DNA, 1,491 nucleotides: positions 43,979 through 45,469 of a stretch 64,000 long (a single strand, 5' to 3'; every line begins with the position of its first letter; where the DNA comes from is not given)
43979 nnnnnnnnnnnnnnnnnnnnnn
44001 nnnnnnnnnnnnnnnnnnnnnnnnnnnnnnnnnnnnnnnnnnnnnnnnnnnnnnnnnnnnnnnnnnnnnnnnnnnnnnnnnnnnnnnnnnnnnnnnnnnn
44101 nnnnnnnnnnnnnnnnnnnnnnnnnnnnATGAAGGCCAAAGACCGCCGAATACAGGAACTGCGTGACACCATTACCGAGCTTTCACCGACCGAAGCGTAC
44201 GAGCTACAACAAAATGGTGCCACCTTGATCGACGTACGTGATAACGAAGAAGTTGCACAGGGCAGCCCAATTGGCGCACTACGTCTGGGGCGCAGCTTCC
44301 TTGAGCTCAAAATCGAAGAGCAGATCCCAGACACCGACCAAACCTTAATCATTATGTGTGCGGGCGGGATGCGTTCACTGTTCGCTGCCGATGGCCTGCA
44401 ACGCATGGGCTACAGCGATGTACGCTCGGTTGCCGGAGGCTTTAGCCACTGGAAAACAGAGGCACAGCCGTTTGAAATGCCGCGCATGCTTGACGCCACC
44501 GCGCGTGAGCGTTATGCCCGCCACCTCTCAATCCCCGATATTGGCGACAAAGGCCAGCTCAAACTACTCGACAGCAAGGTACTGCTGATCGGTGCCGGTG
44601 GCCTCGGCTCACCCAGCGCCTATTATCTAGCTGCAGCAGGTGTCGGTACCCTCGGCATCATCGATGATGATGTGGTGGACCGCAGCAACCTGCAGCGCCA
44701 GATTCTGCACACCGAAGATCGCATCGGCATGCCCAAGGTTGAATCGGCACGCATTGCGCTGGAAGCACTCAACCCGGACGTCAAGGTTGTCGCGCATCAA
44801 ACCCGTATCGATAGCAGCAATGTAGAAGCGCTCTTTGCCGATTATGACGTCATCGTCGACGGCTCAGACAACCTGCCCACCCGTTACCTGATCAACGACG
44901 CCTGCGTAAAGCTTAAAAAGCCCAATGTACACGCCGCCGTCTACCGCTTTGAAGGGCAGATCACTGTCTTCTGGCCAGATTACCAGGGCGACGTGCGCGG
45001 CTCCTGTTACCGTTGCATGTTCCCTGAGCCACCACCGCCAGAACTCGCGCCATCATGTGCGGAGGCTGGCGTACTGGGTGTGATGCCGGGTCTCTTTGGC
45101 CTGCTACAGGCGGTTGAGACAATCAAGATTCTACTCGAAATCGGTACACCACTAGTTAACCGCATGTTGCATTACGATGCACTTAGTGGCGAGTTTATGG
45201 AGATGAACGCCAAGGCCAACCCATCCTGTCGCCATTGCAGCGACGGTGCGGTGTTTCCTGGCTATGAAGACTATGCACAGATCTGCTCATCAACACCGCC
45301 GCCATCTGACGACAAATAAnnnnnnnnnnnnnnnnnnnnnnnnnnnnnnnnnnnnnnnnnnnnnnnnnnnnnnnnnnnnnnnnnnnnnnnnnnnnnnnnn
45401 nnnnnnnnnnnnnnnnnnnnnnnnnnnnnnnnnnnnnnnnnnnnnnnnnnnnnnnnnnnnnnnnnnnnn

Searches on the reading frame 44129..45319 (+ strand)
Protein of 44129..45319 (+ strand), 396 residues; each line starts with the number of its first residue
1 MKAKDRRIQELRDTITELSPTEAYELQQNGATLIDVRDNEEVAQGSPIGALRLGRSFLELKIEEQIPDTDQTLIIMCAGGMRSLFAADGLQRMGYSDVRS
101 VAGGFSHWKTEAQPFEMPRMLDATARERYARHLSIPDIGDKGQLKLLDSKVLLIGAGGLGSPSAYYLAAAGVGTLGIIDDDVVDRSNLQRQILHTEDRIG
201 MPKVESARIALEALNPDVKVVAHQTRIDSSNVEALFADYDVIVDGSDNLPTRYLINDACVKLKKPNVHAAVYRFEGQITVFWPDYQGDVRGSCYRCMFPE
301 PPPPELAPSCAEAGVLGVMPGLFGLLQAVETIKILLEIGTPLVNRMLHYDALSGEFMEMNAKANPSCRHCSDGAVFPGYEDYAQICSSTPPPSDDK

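Call 3: search_protein_families(library=pfam, proteins=[window:44129-45319:+], max_evalue=0.01)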
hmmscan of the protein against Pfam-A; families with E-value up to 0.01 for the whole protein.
window:44129-45319:+ (396 aa): 2 families
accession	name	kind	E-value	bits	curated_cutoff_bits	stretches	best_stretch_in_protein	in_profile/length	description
PF00899.27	ThiF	-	6.3e-82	274.7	28.1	1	129-368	1-237/238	ThiF family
PF00581.25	Rhodanese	-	2.6e-14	53.9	22.2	1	19-110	1-101/102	Rhodanese-like domain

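Call 4: search_protein_families(library=ncbifam, proteins=[window:44129-45319:+], max_evalue=0.01)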
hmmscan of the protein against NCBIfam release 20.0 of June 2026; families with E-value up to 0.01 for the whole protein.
window:44129-45319:+ (396 aa): 32 families (the best 25 are shown)
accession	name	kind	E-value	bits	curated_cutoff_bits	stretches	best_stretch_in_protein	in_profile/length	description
NF006444.0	PRK08762.1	equivalog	8.2e-181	600.8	449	1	4-388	3-385/387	molybdopterin-synthase adenylyltransferase MoeB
NF005902.0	PRK07878.1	equivalog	4.2e-101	338.7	647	2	125-386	19-273/392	adenylyltransferase/sulfurtransferase MoeZ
NF047750.1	SAMPActivE1UbaA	equivalog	4e-97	324.8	450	1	119-375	3-253/270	SAMP-activating enzyme E1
NF005646.0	PRK07411.1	equivalog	9e-96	321.3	633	1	125-369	15-254/390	molybdopterin-synthase adenylyltransferase MoeB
NF004281.0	PRK05690.1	subfamily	2.3e-88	295.6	266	1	120-371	4-249/250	molybdopterin-synthase adenylyltransferase MoeB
TIGR02356.1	adenyl_thiF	equivalog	1.4e-73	246.6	275.25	1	128-335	1-203/203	thiazole biosynthesis adenylyltransferase ThiF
NF004111.0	PRK05600.1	equivalog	7.4e-71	239.2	437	1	120-368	13-259/371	ThiF family adenylyltransferase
TIGR02355.1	moeB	equivalog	6.3e-69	232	376.55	1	128-370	4-240/240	molybdopterin-synthase adenylyltransferase MoeB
NF006204.0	PRK08328.1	equivalog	6.3e-49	166.6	339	1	120-353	1-223/231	hypothetical protein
NF009123.0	PRK12475.1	subfamily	1.9e-42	145.8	510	1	126-384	2-257/338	MoeB/ThiF family adenylyltransferase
NF006395.0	PRK08644.1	equivalog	4.1e-30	105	159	1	141-264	23-147/215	sulfur carrier protein ThiS adenylyltransferase ThiF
TIGR02354.1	thiF_fam2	equivalog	2.3e-21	76.6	152.2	1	145-263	18-135/200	thiamine biosynthesis protein ThiF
NF006077.0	PRK08223.1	equivalog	2.9e-18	65.9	266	1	138-284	18-166/296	hypothetical protein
TIGR01408.1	Ube1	subfamily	1.3e-17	62.9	750.05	1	128-272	401-552/1008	ubiquitin-activating enzyme E1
NF058523.1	6A-MBL_cap2_3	equivalog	1.4e-14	53.6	320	1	148-257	298-410/665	anti-phage 6A-MBL system cap2_3 protein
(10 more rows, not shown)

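Call 7: find_homologous_proteins(query=window:44129-45319:+, max_evalue=1e-20)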
Query window:44129-45319:+ (396 aa): 8000 proteins with E <= 1e-20 among 8000 candidates; the best 120 are listed.
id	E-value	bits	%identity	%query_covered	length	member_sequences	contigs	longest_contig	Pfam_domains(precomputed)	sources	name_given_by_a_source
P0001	9.7e-256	866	96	99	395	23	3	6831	PF00899.28,PF00581.26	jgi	jgi:molybdopterin/thiamine biosynthesis adenylyltransferase/rhodanese-related sulfurtransferase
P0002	4.0e-241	818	90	100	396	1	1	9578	PF00899.28,PF00581.26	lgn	-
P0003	7.8e-238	807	89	99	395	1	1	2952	PF00899.28,PF00581.26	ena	-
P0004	7.8e-231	784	86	100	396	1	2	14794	PF00899.28,PF00581.26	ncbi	-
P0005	9.0e-230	781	85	100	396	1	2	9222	PF00899.28,PF00581.26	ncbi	-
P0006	1.2e-229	780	86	99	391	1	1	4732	PF00899.28,PF00581.26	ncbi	-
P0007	4.3e-229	778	86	99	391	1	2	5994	PF00899.28,PF00581.26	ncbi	-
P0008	4.1e-228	775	85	99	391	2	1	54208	PF00899.28,PF00581.26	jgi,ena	-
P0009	4.7e-217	739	81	98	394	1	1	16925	PF00899.28,PF00581.26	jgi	-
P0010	5.6e-202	689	76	98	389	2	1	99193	PF00899.28,PF00581.26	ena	-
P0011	7.2e-201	686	74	98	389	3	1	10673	PF00899.28,PF00581.26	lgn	-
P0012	2.0e-200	684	74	98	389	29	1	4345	PF00899.28,PF00581.26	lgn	-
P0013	5.5e-200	683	75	98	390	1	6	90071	PF00899.28,PF00581.26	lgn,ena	-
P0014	9.0e-200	682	74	99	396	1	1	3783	PF00899.28,PF00581.26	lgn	-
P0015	1.2e-199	682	74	99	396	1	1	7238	PF00899.28,PF00581.26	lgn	-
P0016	1.5e-199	681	75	98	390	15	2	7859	PF00899.28,PF00581.26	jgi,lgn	-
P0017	2.1e-199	681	75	98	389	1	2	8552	PF00899.28,PF00581.26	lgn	-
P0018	2.3e-199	681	75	98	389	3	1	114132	PF00899.28,PF00581.26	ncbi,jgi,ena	-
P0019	4.5e-199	680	74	99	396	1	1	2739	PF00899.28,PF00581.26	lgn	-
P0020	1.0e-198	678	75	98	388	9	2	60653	PF00899.28,PF00581.26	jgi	jgi:sulfur-carrier protein adenylyltransferase/sulfurtransferase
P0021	6.5e-198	676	73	98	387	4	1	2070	PF00899.28,PF00581.26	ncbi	-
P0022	9.6e-198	675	73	99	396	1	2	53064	PF00899.28,PF00581.26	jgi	jgi:molybdopterin/thiamine biosynthesis adenylyltransferase/rhodanese-related sulfurtransferase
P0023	2.0e-195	668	73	98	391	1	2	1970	PF00899.28,PF00581.26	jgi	jgi:molybdopterin/thiamine biosynthesis adenylyltransferase/rhodanese-related sulfurtransferase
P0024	2.2e-195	668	73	98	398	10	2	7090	PF00899.28,PF00581.26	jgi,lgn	jgi:molybdopterin/thiamine biosynthesis adenylyltransferase/rhodanese-related sulfurtransferase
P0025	3.1e-195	667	72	100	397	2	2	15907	PF00899.28,PF00581.26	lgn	-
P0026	4.4e-195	667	74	98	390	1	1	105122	PF00899.28,PF00581.26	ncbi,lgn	ncbi:MAG: molybdopterin-synthase adenylyltransferase MoeB [Gammaproteobacteria bacterium]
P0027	4.4e-195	667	72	98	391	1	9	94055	PF00899.28,PF00581.26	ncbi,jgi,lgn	-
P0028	1.1e-194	665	73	98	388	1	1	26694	PF00899.28,PF00581.26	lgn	-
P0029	1.1e-194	665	73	97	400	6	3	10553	PF00899.28,PF00581.26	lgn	-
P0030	1.2e-194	665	73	99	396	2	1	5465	PF00899.28,PF00581.26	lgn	-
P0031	1.4e-194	665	71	98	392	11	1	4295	PF00899.28,PF00581.26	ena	-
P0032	1.8e-194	664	73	98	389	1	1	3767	PF00899.28,PF00581.26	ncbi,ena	-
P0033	1.9e-194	664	73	99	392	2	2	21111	PF00899.28,PF00581.26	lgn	-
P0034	3.8e-194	663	71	98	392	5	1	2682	PF00899.28,PF00581.26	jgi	jgi:molybdopterin/thiamine biosynthesis adenylyltransferase/rhodanese-related sulfurtransferase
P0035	1.7e-193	661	71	98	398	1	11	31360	PF00899.28,PF00581.26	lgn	-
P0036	2.1e-193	661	72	99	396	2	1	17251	PF00899.28,PF00581.26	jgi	jgi:molybdopterin/thiamine biosynthesis adenylyltransferase/rhodanese-related sulfurtransferase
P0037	2.4e-193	661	74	98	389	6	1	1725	PF00899.28,PF00581.26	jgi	-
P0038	5.0e-193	660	71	98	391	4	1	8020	PF00899.28,PF00581.26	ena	-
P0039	5.9e-193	660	73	98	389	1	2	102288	PF00899.28,PF00581.26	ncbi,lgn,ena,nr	ncbi:MAG TPA: molybdopterin-synthase adenylyltransferase MoeB [Gammaproteobacteria bacterium]|nr:mol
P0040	9.1e-193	659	72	98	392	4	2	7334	PF00899.28,PF00581.26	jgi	-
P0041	1.2e-192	659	72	98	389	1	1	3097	PF00899.28,PF00581.26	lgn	-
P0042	1.9e-192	658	71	98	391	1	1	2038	PF00899.28,PF00581.26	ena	-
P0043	9.3e-192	656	72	98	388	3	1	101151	PF00899.28,PF00581.26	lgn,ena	-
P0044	1.2e-191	655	73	98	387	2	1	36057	PF00899.28,PF00581.26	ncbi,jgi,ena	-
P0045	3.4e-191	654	72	98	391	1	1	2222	PF00899.28,PF00581.26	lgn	-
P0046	5.1e-191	653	72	98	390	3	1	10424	PF00899.28,PF00581.26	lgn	-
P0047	9.2e-191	652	71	98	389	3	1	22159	PF00899.28,PF00581.26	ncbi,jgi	-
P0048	1.4e-190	652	72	99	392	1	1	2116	PF00899.28,PF00581.26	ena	-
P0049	2.0e-190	651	72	99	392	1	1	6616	PF00899.28,PF00581.26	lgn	-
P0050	2.9e-190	651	71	98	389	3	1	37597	PF00899.28,PF00581.26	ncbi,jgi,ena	-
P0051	9.9e-190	649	71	98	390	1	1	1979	PF00899.28,PF00581.26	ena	-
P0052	1.8e-189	648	71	98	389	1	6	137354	PF00899.28,PF00581.26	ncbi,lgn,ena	-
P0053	1.4e-188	645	70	98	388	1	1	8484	PF00899.28,PF00581.26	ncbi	-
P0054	1.8e-188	645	72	98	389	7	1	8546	PF00899.28,PF00581.26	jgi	-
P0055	2.2e-188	644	71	99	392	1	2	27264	PF00899.28,PF00581.26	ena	-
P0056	4.0e-188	644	71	99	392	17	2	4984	PF00899.28,PF00581.26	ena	-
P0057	9.1e-188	642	71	98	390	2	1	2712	PF00899.28,PF00581.26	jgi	-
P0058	6.4e-187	640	71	98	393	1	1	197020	PF00899.28,PF00581.26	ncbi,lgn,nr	ncbi:MAG: molybdopterin-synthase adenylyltransferase MoeB [Gammaproteobacteria bacterium]|nr:molybdo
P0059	1.4e-185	635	72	98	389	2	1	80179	PF00899.28,PF00581.26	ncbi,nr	ncbi:MAG: molybdopterin-synthase adenylyltransferase MoeB [Gammaproteobacteria bacterium]|nr:molybdo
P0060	4.6e-185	634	70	99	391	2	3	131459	PF00899.28,PF00581.26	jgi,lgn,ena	-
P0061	2.4e-183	628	69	98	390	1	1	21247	PF00899.28,PF00581.26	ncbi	-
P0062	2.8e-183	628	70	98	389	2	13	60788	PF00899.28,PF00581.26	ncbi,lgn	ncbi:MAG: molybdopterin-synthase adenylyltransferase MoeB [Pseudomonadota bacterium]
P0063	7.9e-183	626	68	98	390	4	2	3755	PF00899.28,PF00581.26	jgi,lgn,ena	jgi:molybdopterin/thiamine biosynthesis adenylyltransferase/rhodanese-related sulfurtransferase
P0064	1.0e-182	626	68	98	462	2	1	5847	PF02597.27,PF00899.28,PF00581.26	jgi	jgi:molybdopterin/thiamine biosynthesis adenylyltransferase/rhodanese-related sulfurtransferase/moly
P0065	1.5e-182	625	68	98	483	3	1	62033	PF02597.27,PF00899.28,PF00581.26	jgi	jgi:molybdopterin/thiamine biosynthesis adenylyltransferase/rhodanese-related sulfurtransferase/moly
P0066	4.6e-182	624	70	98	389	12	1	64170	PF00899.28,PF00581.26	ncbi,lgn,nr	ncbi:MAG: molybdopterin-synthase adenylyltransferase MoeB [Gammaproteobacteria bacterium]|nr:molybdo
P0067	5.3e-182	623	68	98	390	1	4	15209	PF00899.28,PF00581.26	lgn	-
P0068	5.4e-182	623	68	99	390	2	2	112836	PF00899.28,PF00581.26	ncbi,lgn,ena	-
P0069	5.7e-182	623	69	99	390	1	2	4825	PF00899.28,PF00581.26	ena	-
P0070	6.3e-182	623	68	98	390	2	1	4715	PF00899.28,PF00581.26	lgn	-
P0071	6.8e-182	623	69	99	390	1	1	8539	PF00899.28,PF00581.26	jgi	jgi:molybdopterin/thiamine biosynthesis adenylyltransferase/rhodanese-related sulfurtransferase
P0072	7.0e-182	623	68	98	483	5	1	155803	PF02597.27,PF00899.28,PF00581.26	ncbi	-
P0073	7.2e-182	623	69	99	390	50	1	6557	PF00899.28,PF00581.26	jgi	jgi:molybdopterin/thiamine biosynthesis adenylyltransferase/rhodanese-related sulfurtransferase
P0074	1.0e-181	623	68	99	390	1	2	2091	PF00899.28,PF00581.26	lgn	-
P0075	1.2e-181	622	67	98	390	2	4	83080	PF00899.28,PF00581.26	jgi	jgi:molybdopterin/thiamine biosynthesis adenylyltransferase/rhodanese-related sulfurtransferase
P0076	1.4e-181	622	67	98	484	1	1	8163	PF02597.27,PF00899.28,PF00581.26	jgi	-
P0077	2.5e-181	621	68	99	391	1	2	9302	PF00899.28,PF00581.26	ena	-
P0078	3.2e-181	621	70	98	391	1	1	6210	PF00899.28,PF00581.26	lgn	-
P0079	5.0e-181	620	66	97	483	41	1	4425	PF02597.27,PF00899.28,PF00581.26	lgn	-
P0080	6.1e-181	620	67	98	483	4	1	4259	PF02597.27,PF00899.28,PF00581.26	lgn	-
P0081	8.5e-181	619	66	98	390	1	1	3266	PF00899.28,PF00581.26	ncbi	-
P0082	9.4e-181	619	68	98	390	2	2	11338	PF00899.28,PF00581.26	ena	-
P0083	1.1e-180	619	69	98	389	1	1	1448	PF00899.28,PF00581.26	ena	-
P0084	1.1e-180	619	70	98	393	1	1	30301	PF00899.28,PF00581.26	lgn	-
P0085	1.2e-180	619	69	98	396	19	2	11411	PF00899.28,PF00581.26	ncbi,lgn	-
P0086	1.2e-180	619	66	98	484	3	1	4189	PF02597.27,PF00899.28,PF00581.26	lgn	-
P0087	1.3e-180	619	66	98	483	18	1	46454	PF02597.27,PF00899.28,PF00581.26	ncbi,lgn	-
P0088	1.4e-180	619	69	98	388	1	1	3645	PF00899.28,PF00581.26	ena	-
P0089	1.9e-180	618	67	98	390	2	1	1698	PF00899.28,PF00581.26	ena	-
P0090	2.0e-180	618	66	98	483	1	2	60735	PF02597.27,PF00899.28,PF00581.26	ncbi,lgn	ncbi:MAG: molybdopterin-synthase adenylyltransferase MoeB [Acidiferrobacterales bacterium]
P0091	2.2e-180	618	68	98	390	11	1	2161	PF00899.28,PF00581.26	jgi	jgi:molybdopterin/thiamine biosynthesis adenylyltransferase/rhodanese-related sulfurtransferase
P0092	2.3e-180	618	67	98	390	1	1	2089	PF00899.28,PF00581.26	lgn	-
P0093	2.5e-180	618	68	98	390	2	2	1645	PF00899.28,PF00581.26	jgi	jgi:molybdopterin/thiamine biosynthesis adenylyltransferase/rhodanese-related sulfurtransferase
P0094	2.6e-180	618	68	98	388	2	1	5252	PF00899.28,PF00581.26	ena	-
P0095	2.9e-180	618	66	98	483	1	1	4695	PF02597.27,PF00899.28,PF00581.26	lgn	-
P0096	3.1e-180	618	68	98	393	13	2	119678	PF00899.28,PF00581.26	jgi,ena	-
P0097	3.2e-180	618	66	98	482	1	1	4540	PF02597.27,PF00899.28,PF00581.26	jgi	jgi:molybdopterin/thiamine biosynthesis adenylyltransferase/rhodanese-related sulfurtransferase/moly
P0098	3.9e-180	617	68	98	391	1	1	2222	PF00899.28,PF00581.26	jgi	-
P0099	5.6e-180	617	68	97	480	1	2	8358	PF02597.27,PF00899.28,PF00581.26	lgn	-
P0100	5.8e-180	617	67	98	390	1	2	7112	PF00899.28,PF00581.26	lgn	-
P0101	7.7e-180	616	69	98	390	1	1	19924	PF00899.28,PF00581.26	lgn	-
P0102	7.9e-180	616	69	98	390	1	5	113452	PF00899.28,PF00581.26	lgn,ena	-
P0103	9.4e-180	616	66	98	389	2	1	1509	PF00899.28,PF00581.26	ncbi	-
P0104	1.0e-179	616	66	98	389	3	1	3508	PF00899.28,PF00581.26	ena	-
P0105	1.0e-179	616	67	98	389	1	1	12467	PF00899.28,PF00581.26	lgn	-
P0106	1.1e-179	616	67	98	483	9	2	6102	PF02597.27,PF00899.28,PF00581.26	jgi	jgi:molybdopterin/thiamine biosynthesis adenylyltransferase/rhodanese-related sulfurtransferase/moly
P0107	1.2e-179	616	67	98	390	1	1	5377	PF00899.28,PF00581.26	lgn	-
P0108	1.3e-179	616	68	97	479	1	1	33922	PF02597.27,PF00899.28,PF00581.26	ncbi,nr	ncbi:MAG TPA: molybdopterin-synthase adenylyltransferase MoeB [Candidatus Competibacteraceae bacteri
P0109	1.6e-179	615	69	98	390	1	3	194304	PF00899.28,PF00581.26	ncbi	-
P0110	2.2e-179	615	67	98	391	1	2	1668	PF00899.28,PF00581.26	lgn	-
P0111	2.2e-179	615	69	98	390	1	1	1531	PF00899.28,PF00581.26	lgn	-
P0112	2.5e-179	615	67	98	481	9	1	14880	PF02597.27,PF00899.28,PF00581.26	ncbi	-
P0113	3.6e-179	614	67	98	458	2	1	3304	PF02597.27,PF00899.28,PF00581.26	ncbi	-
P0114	3.6e-179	614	67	97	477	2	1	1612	PF02597.27,PF00899.28,PF00581.26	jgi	jgi:molybdopterin/thiamine biosynthesis adenylyltransferase/rhodanese-related sulfurtransferase/moly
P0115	3.9e-179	614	67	98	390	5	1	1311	PF00899.28,PF00581.26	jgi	-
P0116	3.9e-179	614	66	98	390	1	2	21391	PF00899.28,PF00581.26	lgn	-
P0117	4.0e-179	614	65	98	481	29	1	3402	PF02597.27,PF00899.28,PF00581.26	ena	-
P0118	4.8e-179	614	67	98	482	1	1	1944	PF02597.27,PF00899.28,PF00581.26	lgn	-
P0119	5.4e-179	614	68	98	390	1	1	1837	PF00899.28,PF00581.26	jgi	jgi:molybdopterin/thiamine biosynthesis adenylyltransferase/rhodanese-related sulfurtransferase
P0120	5.6e-179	614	66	99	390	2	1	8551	PF00899.28,PF00581.26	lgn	-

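Call 9: find_encoding_contigs(protein=window:44129-45319:+, flank=10000, max_places=3)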
Protein window:44129-45319:+ (396 aa): no gene with exactly this product is on record in the collection.

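Call 10: find_encoding_contigs(protein=P0010, flank=8000, max_places=2)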
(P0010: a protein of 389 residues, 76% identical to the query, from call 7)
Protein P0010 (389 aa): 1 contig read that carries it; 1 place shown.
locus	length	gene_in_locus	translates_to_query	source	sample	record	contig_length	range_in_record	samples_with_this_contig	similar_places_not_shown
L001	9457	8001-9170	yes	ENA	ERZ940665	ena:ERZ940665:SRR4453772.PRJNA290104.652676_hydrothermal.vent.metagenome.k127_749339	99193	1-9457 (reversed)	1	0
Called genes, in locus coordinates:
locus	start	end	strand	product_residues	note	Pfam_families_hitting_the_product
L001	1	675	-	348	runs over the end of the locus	PF00005:ABC_tran, PF13304:AAA_21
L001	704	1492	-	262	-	PF02361:CbiQ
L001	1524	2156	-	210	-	PF01891:CbiM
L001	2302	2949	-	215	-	PF27549:HI_1622_C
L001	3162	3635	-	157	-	PF02391:MoaE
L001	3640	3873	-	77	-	PF02597:ThiS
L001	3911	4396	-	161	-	PF01967:MoaC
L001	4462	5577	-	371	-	PF04055:Radical_SAM, PF13353:Fer4_12 (weak), PF06463:Mob_synth_C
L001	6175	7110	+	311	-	PF13964:Beta-prop_Calicin, PF24681:Kelch_KLHDC2_KLHL20_DRC7, PF24981:Beta-prop_ATRN-LZTR1, PF25210:Kelch_FKB95, PF01344:Kelch_1, PF13415:Beta-prop_FBX42, PF24681:Kelch_KLHDC2_KLHL20_DRC7, PF01344:Kelch_1, +7 more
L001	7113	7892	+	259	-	PF00899:ThiF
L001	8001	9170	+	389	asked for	PF00581:Rhodanese, PF00899:ThiF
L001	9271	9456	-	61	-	?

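Call 11: find_encoding_contigs(protein=P0072, flank=8000, max_places=2)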
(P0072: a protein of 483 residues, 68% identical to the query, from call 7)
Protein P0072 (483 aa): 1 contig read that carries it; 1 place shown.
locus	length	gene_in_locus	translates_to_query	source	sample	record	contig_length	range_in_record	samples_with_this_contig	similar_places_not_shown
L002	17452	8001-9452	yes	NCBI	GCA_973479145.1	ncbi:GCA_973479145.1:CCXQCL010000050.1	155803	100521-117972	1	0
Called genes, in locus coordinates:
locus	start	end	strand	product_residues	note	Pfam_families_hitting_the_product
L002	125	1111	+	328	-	PF21168:FkbO_Hyg5-like_N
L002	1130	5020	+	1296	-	PF00270:DEAD (weak), PF00271:Helicase_C, PF04408:WHD_HA2, PF21010:HA2_C, PF07717:OB_NTP_bind, PF11898:DUF3418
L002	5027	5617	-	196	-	PF12766:Pyridox_oxase_2, PF01243:PNPOx_N, PF10590:PNP_phzG_C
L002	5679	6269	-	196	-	PF09335:VTT_dom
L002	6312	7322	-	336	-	PF01073:3Beta_HSD, PF01370:Epimerase, PF02719:Polysacc_synt_2, PF04321:RmlD_sub_bind, PF05368:NmrA (weak), PF07993:NAD_binding_4 (faint), PF13460:NAD_binding_10, PF16363:GDP_Man_Dehyd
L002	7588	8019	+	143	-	PF14464:Prok-JAB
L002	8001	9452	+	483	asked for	PF02597:ThiS, PF00581:Rhodanese, PF00899:ThiF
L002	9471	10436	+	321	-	PF00291:PALP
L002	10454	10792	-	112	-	PF08850:DUF1820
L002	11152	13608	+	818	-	PF00989:PAS, PF08448:PAS_4, PF13426:PAS_9, PF00990:GGDEF, PF00563:EAL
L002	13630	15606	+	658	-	PF00672:HAMP, PF00990:GGDEF, PF00563:EAL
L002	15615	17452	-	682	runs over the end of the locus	PF02897:Peptidase_S9_N, PF00326:Peptidase_S9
